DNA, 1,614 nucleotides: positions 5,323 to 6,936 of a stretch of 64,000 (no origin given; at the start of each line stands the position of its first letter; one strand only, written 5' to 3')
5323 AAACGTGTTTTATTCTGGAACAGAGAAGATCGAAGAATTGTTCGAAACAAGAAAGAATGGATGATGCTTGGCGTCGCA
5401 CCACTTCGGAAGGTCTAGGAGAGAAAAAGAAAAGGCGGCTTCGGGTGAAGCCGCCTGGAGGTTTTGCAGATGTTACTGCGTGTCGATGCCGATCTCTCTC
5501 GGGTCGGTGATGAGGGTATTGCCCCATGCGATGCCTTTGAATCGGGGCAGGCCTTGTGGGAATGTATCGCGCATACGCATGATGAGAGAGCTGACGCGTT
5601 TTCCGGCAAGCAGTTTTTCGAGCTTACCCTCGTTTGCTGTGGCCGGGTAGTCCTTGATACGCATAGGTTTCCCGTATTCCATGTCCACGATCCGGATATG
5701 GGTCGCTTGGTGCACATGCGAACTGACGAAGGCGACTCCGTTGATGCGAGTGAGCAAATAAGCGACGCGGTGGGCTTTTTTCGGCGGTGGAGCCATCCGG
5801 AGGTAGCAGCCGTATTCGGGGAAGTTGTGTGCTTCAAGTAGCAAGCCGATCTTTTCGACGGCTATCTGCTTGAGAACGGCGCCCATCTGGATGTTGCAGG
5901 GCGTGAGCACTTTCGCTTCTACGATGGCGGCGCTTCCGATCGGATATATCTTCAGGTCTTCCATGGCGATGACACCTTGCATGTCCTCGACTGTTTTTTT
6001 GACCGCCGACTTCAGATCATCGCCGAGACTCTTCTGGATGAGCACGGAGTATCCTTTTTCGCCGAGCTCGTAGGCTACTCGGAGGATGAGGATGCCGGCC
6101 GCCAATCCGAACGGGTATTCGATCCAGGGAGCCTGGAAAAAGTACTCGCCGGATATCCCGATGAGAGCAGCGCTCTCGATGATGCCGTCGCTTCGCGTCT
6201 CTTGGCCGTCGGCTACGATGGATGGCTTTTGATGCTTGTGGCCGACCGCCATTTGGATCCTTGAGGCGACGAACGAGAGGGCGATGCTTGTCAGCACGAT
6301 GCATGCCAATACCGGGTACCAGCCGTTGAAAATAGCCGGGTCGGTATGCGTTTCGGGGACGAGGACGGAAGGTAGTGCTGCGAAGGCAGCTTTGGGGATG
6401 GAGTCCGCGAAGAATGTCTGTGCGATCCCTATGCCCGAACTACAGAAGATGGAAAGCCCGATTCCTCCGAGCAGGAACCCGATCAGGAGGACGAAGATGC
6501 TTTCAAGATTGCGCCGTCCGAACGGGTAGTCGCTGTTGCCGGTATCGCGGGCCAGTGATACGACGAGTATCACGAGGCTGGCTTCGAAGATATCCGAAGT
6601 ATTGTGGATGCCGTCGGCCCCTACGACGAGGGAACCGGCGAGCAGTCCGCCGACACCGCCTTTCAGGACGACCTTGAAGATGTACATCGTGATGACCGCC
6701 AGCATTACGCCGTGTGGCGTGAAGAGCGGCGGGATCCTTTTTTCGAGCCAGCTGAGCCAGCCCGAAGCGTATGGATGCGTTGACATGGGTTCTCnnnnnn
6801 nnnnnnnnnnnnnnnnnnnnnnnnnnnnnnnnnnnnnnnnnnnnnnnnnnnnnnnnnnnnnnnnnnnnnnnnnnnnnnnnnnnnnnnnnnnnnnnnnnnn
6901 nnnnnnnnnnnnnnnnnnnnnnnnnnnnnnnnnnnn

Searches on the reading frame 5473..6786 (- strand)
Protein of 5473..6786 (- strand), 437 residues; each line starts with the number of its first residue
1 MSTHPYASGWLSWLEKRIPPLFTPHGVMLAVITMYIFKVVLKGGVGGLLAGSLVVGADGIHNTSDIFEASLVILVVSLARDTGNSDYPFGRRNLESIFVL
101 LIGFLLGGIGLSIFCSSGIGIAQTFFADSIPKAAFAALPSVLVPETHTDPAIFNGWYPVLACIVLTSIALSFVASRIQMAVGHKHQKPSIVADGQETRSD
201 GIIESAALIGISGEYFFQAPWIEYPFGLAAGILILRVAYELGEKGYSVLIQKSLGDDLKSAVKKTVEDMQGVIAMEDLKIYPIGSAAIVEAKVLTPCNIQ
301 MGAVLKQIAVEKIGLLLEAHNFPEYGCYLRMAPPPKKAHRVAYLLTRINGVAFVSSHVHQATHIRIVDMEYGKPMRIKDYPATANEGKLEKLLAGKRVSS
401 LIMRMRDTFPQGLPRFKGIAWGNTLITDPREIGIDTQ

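Call 44: search_protein_families(library=pfam, proteins=[window:5473-6786:-], max_evalue=0.001)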
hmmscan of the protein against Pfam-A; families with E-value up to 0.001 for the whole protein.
window:5473-6786:- (437 aa): 1 family
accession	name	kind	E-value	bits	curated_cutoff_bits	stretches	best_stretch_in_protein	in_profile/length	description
PF01545.26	Cation_efflux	-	1.7e-24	87.2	26.6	1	32-249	5-197/198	Cation efflux family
